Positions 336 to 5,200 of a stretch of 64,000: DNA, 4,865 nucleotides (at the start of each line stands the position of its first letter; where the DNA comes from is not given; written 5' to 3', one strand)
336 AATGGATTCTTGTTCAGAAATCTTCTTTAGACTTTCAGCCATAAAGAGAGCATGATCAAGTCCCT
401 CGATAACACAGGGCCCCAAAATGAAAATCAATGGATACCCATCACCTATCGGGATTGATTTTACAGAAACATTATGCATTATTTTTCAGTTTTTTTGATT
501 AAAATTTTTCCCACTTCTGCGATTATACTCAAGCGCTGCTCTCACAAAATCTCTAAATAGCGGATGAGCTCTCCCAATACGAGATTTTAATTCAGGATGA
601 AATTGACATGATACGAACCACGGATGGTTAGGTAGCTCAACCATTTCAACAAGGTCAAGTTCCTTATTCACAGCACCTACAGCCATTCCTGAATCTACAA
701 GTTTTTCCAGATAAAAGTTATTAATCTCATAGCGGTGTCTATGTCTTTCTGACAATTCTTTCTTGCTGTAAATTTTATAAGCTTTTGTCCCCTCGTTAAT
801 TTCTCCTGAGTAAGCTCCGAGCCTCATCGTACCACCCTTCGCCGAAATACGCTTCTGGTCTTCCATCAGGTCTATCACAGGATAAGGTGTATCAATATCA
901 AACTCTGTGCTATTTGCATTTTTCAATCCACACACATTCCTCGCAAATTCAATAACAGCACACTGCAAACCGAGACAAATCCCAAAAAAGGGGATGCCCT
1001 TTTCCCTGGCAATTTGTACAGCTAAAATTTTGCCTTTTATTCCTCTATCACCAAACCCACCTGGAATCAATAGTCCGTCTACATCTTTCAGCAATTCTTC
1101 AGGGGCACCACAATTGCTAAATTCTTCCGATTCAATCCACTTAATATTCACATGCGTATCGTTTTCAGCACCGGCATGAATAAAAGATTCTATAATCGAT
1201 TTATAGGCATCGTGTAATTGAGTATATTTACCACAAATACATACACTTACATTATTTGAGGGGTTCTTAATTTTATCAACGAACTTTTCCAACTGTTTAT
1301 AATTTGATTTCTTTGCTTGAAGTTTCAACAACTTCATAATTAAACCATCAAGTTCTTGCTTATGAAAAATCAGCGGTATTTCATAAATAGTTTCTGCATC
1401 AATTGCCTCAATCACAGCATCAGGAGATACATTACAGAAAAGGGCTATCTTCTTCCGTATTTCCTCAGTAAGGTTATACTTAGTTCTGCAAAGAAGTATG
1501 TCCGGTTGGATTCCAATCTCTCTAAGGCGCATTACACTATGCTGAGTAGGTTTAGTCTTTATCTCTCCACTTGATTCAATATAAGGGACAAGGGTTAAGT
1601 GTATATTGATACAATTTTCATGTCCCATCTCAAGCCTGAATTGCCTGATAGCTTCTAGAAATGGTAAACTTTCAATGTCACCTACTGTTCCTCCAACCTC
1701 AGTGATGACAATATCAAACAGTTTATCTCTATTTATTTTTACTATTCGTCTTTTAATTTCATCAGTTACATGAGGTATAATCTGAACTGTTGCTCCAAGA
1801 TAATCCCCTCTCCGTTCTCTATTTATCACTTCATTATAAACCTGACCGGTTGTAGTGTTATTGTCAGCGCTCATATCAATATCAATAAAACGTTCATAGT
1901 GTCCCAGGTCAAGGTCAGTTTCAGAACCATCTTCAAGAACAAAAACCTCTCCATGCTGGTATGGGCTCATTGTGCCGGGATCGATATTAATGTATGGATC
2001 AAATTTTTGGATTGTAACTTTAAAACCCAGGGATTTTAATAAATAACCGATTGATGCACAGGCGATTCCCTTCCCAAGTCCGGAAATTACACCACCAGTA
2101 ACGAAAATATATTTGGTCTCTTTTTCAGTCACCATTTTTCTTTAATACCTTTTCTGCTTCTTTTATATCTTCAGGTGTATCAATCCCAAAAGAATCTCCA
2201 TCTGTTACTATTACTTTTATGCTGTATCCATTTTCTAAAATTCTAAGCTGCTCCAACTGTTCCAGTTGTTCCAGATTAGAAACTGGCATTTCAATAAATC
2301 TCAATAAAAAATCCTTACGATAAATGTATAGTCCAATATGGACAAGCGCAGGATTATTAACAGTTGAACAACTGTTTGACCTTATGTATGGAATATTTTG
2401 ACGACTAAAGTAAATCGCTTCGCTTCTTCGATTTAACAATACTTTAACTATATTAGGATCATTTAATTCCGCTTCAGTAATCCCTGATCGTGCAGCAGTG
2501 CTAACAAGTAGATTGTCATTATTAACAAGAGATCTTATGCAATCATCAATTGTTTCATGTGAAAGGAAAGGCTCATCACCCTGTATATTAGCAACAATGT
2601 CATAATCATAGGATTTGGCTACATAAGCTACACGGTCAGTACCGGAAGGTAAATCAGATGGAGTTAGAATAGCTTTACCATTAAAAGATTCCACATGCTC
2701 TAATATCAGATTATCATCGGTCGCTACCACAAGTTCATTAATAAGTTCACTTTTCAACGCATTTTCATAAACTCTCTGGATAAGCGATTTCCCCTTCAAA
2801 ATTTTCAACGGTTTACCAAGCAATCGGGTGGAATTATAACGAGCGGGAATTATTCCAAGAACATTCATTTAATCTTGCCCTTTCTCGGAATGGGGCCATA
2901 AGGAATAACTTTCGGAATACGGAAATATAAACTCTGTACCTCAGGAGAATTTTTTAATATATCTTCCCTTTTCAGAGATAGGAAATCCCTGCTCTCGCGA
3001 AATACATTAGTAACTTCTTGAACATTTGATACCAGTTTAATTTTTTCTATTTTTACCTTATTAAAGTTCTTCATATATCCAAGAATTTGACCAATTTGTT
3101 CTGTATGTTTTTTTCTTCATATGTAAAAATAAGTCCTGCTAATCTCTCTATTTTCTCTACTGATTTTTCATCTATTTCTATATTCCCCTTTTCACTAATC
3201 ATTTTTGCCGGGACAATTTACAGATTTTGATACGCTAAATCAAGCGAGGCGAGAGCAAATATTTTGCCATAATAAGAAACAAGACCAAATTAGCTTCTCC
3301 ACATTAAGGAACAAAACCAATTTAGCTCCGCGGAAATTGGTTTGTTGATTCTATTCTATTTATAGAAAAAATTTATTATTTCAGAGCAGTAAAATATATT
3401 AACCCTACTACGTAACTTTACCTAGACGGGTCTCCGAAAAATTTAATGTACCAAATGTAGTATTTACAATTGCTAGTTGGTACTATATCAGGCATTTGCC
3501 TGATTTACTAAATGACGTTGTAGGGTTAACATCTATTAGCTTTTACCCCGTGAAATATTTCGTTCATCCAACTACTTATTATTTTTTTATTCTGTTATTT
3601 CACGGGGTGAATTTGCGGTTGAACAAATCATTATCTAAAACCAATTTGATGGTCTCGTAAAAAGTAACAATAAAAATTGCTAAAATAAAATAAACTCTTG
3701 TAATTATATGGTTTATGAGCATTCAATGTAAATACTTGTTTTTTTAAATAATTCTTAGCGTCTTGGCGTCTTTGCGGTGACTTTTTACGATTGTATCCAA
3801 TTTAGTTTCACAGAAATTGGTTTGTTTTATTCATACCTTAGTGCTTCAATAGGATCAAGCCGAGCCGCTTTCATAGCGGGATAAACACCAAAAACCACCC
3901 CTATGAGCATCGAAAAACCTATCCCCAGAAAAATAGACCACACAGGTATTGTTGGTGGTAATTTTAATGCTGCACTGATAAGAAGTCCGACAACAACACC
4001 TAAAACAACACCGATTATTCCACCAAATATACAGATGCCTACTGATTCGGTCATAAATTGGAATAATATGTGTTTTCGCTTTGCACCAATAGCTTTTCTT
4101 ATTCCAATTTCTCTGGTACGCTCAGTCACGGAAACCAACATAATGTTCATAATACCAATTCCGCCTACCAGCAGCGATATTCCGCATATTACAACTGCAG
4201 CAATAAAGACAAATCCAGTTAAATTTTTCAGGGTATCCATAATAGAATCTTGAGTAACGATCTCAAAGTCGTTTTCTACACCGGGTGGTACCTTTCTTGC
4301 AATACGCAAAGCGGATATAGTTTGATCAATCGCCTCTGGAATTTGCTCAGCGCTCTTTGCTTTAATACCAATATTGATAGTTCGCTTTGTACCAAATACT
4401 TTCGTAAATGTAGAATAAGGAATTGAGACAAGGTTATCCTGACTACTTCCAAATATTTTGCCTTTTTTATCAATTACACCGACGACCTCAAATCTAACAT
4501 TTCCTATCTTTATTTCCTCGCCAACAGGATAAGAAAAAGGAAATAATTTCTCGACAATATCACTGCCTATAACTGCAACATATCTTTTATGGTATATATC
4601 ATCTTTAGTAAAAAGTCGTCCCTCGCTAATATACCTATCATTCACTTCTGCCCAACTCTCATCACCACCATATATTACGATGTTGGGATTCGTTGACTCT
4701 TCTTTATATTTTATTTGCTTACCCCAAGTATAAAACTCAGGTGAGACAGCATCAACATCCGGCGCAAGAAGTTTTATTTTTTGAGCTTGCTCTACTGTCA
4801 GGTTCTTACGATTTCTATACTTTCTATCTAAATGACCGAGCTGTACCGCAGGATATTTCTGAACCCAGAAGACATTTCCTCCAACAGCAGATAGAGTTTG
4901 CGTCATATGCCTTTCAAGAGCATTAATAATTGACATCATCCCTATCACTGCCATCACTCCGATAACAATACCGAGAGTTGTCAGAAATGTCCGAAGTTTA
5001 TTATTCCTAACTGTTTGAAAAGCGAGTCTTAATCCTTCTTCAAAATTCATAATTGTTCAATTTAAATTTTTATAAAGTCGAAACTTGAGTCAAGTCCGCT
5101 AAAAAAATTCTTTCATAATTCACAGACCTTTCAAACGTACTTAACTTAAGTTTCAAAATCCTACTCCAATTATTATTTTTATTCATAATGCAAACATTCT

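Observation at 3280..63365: Intergenic space is colonised by a combinatorial 'beads-on-a-string' system of short GC-rich hairpin modules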

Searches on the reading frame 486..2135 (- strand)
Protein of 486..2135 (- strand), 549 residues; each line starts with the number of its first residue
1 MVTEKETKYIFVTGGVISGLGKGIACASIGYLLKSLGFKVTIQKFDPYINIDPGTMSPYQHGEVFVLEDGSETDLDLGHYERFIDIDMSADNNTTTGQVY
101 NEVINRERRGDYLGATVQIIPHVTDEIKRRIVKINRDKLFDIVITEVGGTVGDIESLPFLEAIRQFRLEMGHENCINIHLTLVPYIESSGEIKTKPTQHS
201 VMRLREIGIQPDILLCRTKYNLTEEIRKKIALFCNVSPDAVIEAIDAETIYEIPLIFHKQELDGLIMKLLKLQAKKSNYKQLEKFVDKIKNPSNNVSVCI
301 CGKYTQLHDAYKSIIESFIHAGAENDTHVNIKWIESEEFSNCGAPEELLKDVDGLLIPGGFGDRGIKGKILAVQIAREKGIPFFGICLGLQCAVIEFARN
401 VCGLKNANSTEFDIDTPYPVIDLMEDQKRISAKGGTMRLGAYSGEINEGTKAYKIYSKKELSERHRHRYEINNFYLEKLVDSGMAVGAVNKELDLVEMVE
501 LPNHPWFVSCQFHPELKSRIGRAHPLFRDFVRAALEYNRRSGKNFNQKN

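Call 10: search_protein_families(library=pfam, proteins=[window:486-2135:-])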
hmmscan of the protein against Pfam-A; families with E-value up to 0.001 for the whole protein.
window:486-2135:- (549 aa): 3 families
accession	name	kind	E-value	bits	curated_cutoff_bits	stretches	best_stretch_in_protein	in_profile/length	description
PF06418.20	CTP_synth_N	-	8.6e-130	432.3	26.1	1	8-272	1-265/265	CTP synthase N-terminus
PF00117.34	GATase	-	1.7e-37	129.4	22.8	1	307-532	2-189/190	Glutamine amidotransferase class-I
PF07722.19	Peptidase_C26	-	4.1e-08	33.7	20.5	1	373-515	98-219/219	Peptidase C26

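Call 11: find_related_loci(query=window:486-2135:-, collection=genome_contigs, flank=3000)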
Query window:486-2135:- (549 aa) in genome_contigs; peptide patterns used: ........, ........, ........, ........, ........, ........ (x = any residue, [..] = any of these).
599 stretches matched a pattern (row limit reached: there are more); 578 encode a relative of the query (tblastn E <= 1e-3); the best 80 are kept; 80 distinct loci.
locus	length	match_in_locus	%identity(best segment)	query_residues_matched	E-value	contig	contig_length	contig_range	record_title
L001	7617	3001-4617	60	1-541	0e+0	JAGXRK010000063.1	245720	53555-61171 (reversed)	MAG: Ignavibacterium sp. isolate CROMO_A_100 c_000000988592, whole genome shotgun sequence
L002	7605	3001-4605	61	6-540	0e+0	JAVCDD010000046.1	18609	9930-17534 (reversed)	MAG: Candidatus Hatepunaea meridiana isolate MAG_3300035698_979 Ga0374944_591446, whole genome shotgun sequence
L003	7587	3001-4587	62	8-536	0e+0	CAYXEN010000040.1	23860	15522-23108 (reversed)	MAG TPA_asm: uncultured bacterium isolate binchicken_co172_248 genome assembly, contig: NODE_1563_length_23860_cov_9.834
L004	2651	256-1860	60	7-541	0e+0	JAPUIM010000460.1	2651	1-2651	MAG: Bacteroidetes bacterium isolate KW1-S08_242 KW1-S08_242_cg460, whole genome shotgun sequence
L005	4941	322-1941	58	6-545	0e+0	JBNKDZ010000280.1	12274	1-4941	MAG: Cyclobacteriaceae bacterium isolate F1.bin.25.orig k141_1048147, whole genome shotgun sequence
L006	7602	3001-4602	58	6-539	0e+0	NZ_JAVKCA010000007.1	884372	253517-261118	MAG: Marinoscillum sp. isolate F4-SAH-07 k141_53780, whole genome shotgun sequence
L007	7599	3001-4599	59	7-539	0e+0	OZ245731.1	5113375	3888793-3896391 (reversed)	MAG: Cyclobacteriaceae bacterium isolate c04440b6-e4cc-4667-afd6-d848bae0ad66 genome assembly, chromosome: 1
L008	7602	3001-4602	59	7-540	0e+0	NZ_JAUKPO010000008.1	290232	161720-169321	Rhodocytophaga aerolata strain KACC 12507 NODE_8_length_290232_cov_89.186210, whole genome shotgun sequence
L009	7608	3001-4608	59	8-543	0e+0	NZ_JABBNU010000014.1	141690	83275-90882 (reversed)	Marinigracilibium pacificum strain KN852 Scaffold14, whole genome shotgun sequence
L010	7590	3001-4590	60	6-535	0e+0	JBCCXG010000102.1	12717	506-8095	MAG: Bacteroidota bacterium isolate P01_F01_bin.12 k141_2309009_length_12717_cov_12.9361, whole genome shotgun sequence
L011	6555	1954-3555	59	6-541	0e+0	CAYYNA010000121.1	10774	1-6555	MAG TPA_asm: uncultured Roseivirgaceae bacterium isolate SRP135972_co1_255 genome assembly, contig: NODE_8149_length_107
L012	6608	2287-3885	58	7-539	0e+0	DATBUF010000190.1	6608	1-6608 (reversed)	MAG TPA_asm: Pontibacter sp. isolate SMAG_U7476 k141_434689, whole genome shotgun sequence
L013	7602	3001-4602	59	6-539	0e+0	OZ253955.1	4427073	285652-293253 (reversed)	MAG: Cyclobacteriaceae bacterium isolate f867798c-4152-4d75-ae81-7ff38dc92668 genome assembly, chromosome: 1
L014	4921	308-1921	59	6-544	0e+0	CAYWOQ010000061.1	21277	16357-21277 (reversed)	MAG TPA_asm: uncultured Roseivirgaceae bacterium isolate SRP141376_co5_324 genome assembly, contig: NODE_5974_length_212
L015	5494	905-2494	59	7-536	0e+0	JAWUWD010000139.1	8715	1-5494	MAG: Cyclobacteriaceae bacterium isolate HBSea_ice_MAG252 BAT.252_540940_flag=1_multi=7.0000_len=8715, whole genome shot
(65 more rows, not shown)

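Call 34: find_encoding_contigs(protein=window:486-2135:-, flank=10000, max_places=6)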
Protein window:486-2135:- (549 aa): 16 contigs read that carry it; 2 places shown.
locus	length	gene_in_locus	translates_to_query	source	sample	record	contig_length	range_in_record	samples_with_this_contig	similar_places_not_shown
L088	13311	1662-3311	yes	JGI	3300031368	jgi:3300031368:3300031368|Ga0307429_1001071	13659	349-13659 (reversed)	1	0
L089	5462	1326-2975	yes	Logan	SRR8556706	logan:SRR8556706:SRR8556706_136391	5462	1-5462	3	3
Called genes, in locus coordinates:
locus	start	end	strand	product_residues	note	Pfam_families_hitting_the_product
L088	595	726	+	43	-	-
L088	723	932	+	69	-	PF02686:GatC (weak)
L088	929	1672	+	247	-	PF02348:CTP_transf_3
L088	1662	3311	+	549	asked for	PF06418:CTP_synth_N, PF00117:GATase, PF07722:Peptidase_C26 (weak)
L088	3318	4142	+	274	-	PF00793:DAHP_synth_1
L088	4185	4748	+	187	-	PF13419:HAD_2 (weak), PF00702:Hydrolase, PF08282:Hydrolase_3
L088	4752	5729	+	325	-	PF01380:SIS, PF00571:CBS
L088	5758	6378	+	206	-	PF06835:LptC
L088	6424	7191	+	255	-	PF00005:ABC_tran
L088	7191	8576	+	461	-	PF00309:Sigma54_AID, PF04963:Sigma54_CBD, PF04552:Sigma54_DBD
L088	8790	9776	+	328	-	PF01145:Band_7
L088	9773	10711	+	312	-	PF01145:Band_7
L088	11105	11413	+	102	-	PF01909:NTP_transf_2, PF18765:Polbeta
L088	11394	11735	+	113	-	PF01934:HepT-like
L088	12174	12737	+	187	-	PF00227:Proteasome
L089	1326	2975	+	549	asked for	PF06418:CTP_synth_N, PF00117:GATase, PF07722:Peptidase_C26 (weak)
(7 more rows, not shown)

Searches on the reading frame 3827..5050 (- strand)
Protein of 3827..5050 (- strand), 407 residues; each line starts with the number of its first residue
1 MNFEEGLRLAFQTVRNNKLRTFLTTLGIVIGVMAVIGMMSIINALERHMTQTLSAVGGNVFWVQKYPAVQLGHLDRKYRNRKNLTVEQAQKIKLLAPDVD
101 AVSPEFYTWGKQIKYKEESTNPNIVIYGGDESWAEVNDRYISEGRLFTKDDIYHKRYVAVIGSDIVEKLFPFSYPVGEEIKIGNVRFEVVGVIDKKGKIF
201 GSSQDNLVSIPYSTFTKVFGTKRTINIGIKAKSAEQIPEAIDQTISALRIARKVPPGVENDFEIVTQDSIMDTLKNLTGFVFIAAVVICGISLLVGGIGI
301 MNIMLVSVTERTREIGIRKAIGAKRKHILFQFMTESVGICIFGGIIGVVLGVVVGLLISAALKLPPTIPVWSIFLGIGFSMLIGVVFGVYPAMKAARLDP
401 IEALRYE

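Call 10: search_protein_families(library=pfam, proteins=[window:3827-5050:-])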
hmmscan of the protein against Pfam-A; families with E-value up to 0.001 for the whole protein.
window:3827-5050:- (407 aa): 2 families
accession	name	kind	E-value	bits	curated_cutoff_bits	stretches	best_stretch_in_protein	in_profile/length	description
PF12704.14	MacB_PCD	-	2.9e-44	152.3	27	1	21-243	1-203/207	MacB-like periplasmic core domain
PF02687.27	FtsX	-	1.1e-24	87.2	25.5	1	287-400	2-120/120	FtsX-like permease C-terminal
